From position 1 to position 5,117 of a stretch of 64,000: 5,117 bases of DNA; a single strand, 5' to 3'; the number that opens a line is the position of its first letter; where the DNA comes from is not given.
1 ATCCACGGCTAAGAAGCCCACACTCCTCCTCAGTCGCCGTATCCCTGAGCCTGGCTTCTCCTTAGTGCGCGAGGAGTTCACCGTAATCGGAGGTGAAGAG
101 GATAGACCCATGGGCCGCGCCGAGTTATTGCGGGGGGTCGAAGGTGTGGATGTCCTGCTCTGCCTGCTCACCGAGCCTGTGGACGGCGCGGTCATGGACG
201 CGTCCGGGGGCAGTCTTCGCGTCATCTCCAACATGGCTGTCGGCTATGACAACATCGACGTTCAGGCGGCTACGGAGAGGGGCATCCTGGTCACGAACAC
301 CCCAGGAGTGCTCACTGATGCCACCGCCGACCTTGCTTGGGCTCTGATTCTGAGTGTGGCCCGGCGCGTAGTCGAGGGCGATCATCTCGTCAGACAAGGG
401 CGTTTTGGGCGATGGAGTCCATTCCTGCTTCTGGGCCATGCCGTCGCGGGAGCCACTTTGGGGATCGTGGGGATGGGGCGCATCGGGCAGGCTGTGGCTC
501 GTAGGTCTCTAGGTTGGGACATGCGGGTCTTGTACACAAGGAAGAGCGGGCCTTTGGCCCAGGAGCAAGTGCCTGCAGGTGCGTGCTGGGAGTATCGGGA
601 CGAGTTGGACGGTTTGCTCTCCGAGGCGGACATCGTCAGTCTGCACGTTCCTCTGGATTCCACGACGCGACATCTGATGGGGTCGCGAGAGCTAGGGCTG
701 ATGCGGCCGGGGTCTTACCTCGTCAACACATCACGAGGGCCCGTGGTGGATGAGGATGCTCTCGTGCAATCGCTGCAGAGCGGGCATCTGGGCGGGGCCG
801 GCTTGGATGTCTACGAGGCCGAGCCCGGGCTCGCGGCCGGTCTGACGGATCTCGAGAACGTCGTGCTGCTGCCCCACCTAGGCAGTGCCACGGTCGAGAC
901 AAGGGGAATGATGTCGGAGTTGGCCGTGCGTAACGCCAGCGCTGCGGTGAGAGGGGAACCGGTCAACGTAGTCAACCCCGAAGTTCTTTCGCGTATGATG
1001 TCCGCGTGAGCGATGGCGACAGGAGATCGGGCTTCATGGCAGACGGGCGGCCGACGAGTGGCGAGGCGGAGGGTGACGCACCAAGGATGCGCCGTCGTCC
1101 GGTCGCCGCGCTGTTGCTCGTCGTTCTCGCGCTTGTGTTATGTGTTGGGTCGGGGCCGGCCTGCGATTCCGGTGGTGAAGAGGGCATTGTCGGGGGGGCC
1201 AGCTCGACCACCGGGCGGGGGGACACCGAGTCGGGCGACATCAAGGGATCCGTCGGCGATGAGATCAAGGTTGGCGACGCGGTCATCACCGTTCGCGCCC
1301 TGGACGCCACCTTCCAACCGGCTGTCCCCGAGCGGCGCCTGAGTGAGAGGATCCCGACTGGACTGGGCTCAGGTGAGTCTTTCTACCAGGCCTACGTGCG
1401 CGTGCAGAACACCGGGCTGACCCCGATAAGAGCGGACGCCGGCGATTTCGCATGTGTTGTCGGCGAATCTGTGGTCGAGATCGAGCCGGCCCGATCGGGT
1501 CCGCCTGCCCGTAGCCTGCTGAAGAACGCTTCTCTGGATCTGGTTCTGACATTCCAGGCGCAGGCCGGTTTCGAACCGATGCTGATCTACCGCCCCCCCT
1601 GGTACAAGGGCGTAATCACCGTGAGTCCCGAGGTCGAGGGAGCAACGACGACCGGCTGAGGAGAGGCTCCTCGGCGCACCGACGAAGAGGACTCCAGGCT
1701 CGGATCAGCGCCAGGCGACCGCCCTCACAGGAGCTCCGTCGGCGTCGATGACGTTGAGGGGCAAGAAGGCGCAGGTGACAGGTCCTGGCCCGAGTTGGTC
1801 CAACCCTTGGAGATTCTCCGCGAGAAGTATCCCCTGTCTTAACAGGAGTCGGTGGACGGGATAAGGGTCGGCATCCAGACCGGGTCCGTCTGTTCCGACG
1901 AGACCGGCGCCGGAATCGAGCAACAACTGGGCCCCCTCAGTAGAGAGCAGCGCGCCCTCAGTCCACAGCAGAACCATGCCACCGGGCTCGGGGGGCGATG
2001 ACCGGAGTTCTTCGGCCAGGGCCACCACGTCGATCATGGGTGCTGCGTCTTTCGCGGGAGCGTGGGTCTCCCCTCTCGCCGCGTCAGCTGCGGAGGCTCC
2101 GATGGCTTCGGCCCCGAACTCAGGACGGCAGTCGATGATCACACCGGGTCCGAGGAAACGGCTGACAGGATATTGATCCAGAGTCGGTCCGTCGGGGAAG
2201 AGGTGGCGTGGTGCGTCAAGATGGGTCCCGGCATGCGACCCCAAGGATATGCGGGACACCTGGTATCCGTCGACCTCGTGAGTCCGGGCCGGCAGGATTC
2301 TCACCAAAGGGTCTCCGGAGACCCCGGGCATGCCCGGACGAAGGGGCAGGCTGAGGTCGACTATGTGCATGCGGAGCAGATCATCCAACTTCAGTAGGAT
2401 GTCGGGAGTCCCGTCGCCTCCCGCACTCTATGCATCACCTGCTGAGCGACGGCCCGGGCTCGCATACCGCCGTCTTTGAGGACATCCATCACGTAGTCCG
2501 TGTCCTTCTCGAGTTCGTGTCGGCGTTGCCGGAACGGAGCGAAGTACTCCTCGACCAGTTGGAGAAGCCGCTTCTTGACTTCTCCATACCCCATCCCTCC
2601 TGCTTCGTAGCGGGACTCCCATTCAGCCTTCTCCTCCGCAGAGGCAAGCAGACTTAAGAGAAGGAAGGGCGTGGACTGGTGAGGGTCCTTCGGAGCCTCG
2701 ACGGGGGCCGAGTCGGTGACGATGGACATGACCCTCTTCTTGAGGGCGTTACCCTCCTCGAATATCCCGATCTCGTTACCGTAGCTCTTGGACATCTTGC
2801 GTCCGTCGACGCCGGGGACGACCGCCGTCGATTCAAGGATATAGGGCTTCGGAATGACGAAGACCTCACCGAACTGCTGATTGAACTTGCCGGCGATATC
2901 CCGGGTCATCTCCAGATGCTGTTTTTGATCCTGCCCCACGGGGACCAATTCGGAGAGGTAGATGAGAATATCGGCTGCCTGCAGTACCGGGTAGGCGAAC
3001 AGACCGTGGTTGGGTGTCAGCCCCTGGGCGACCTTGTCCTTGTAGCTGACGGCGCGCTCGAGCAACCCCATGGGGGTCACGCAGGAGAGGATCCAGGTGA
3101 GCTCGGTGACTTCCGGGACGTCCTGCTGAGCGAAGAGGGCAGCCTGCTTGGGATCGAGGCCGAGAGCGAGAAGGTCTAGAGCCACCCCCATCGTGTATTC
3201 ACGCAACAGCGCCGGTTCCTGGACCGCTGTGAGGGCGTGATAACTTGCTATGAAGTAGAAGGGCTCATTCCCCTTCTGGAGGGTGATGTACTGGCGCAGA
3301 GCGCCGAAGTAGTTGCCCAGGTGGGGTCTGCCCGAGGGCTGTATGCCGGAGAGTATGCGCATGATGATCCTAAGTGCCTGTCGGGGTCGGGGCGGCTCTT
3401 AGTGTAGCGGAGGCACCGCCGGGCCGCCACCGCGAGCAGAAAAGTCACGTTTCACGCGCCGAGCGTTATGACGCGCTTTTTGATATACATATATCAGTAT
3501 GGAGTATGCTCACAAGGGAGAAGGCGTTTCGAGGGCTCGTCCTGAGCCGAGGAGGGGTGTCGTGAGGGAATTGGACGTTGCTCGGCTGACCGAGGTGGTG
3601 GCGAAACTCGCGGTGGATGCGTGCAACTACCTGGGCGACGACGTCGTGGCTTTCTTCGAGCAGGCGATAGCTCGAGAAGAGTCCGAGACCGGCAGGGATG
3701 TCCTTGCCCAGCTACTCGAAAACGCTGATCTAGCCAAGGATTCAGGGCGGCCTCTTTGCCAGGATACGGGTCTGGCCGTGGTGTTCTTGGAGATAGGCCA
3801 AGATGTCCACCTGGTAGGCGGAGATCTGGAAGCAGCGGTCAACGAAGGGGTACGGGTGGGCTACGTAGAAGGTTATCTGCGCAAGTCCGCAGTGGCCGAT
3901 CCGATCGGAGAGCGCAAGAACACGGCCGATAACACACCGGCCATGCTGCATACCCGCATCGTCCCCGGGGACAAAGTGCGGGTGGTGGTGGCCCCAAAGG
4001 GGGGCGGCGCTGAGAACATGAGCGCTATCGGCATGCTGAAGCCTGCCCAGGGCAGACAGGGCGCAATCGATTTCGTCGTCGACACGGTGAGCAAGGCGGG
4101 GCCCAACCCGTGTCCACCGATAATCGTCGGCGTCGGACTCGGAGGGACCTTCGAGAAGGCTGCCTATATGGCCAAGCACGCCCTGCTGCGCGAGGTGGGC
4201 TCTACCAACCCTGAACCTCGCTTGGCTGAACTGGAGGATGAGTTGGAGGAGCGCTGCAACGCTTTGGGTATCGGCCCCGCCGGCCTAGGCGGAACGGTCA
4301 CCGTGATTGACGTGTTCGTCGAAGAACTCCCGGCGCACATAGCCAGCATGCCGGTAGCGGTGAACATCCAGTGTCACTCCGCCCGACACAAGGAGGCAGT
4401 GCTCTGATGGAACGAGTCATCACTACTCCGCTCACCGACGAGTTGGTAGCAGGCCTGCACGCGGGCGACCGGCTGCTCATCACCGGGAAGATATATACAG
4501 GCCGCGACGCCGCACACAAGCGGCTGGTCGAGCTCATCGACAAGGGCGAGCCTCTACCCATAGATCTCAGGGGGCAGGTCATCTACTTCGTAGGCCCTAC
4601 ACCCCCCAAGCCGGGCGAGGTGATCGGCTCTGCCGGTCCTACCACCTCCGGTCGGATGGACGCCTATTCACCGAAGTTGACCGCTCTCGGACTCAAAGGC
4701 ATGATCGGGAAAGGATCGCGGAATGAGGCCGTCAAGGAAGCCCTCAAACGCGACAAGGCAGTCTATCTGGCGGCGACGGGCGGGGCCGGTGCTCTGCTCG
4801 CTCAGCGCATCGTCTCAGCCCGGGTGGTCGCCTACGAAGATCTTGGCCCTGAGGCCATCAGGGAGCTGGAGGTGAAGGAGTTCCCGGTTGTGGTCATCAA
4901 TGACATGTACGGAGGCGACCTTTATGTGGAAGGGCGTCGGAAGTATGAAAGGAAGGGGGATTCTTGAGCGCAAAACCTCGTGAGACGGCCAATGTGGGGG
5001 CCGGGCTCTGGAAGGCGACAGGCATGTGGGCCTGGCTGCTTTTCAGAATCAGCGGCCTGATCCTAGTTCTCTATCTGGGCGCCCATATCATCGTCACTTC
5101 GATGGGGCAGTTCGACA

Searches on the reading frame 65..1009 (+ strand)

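Call 18: search_protein_families(library=pfam, proteins=[window:65-1009:+], max_evalue=0.0001)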
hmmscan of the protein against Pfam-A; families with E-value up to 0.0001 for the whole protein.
window:65-1009:+ (314 aa): 2 families
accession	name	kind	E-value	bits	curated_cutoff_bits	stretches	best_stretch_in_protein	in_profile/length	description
PF02826.25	2-Hacid_dh_C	-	6.9e-53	179.1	25.1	1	93-273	2-178/178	D-isomer specific 2-hydroxyacid dehydrogenase, NAD binding domain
PF00389.36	2-Hacid_dh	-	6.3e-28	97.6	24.6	1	15-304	27-134/134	D-isomer specific 2-hydroxyacid dehydrogenase, catalytic domain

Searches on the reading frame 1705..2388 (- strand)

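Call 18: search_protein_families(library=pfam, proteins=[window:1705-2388:-], max_evalue=0.0001)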
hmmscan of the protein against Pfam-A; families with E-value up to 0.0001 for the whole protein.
window:1705-2388:- (227 aa): 1 family
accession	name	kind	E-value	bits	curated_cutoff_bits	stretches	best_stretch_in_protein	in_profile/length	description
PF04199.19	Cyclase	-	1.4e-20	74.4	23.1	1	10-173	1-142/142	Putative cyclase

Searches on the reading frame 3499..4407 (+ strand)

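Call 18: search_protein_families(library=pfam, proteins=[window:3499-4407:+], max_evalue=0.0001)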
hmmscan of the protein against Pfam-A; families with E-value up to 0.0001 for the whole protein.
window:3499-4407:+ (302 aa): 1 family
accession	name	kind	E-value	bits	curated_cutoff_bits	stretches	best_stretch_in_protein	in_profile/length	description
PF05681.19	Fumerase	-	5.9e-112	373.8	25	1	32-300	2-269/270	Fumarate hydratase (Fumerase)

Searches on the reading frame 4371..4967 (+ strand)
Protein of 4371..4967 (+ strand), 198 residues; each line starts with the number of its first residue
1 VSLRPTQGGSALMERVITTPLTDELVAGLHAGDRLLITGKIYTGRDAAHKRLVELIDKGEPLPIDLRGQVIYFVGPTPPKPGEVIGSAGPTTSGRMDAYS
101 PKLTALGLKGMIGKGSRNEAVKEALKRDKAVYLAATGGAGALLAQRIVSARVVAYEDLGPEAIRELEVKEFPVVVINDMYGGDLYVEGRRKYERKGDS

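Call 18: search_protein_families(library=pfam, proteins=[window:4371-4967:+], max_evalue=0.0001)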
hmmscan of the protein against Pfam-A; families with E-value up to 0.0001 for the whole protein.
window:4371-4967:+ (198 aa): 1 family
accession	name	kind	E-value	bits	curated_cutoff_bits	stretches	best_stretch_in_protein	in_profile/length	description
PF05683.17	Fumerase_C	-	4.1e-57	193.3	22.2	1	18-186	32-203/205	Fumarase C-terminus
